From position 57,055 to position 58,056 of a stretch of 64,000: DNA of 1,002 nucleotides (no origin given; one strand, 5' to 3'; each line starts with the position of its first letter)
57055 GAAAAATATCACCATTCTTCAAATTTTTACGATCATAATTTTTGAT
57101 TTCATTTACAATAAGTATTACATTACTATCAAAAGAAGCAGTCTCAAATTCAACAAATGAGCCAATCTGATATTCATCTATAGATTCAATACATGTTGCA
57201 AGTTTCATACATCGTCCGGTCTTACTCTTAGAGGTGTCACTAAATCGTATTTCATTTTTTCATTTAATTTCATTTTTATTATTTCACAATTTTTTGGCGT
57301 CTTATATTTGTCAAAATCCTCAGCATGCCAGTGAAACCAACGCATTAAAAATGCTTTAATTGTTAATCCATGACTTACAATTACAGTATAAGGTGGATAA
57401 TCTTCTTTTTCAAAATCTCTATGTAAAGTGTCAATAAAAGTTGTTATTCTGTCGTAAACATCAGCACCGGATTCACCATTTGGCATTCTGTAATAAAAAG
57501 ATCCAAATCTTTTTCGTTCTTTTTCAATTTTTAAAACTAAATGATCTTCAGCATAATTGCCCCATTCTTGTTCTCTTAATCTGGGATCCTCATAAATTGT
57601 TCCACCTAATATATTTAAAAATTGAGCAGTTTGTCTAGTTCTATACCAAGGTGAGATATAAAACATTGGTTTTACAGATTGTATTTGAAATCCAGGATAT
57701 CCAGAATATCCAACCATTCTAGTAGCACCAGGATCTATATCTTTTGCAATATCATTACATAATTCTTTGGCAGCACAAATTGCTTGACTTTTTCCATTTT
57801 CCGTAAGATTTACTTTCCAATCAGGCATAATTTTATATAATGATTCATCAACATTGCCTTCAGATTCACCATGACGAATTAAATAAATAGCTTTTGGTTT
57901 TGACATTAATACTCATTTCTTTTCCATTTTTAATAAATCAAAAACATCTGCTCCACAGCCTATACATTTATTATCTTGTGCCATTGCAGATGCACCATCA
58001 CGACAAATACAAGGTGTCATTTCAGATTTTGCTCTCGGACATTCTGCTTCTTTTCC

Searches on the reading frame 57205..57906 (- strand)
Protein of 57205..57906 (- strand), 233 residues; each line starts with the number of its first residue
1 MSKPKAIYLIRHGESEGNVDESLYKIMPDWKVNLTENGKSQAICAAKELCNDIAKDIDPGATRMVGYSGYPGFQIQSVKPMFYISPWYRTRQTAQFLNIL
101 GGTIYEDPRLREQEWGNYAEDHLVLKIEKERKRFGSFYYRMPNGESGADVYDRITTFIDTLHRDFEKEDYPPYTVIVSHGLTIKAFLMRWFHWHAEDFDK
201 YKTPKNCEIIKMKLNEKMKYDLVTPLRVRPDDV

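Call 66: search_protein_families(library=pfam, proteins=[window:57205-57906:-], max_evalue=0.01)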
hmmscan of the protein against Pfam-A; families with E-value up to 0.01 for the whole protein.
window:57205-57906:- (233 aa): 1 family
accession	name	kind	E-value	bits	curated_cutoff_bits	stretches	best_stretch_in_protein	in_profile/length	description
PF00300.27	His_Phos_1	-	3.5e-29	102.3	21.7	2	78-217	48-184/194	Histidine phosphatase superfamily (branch 1)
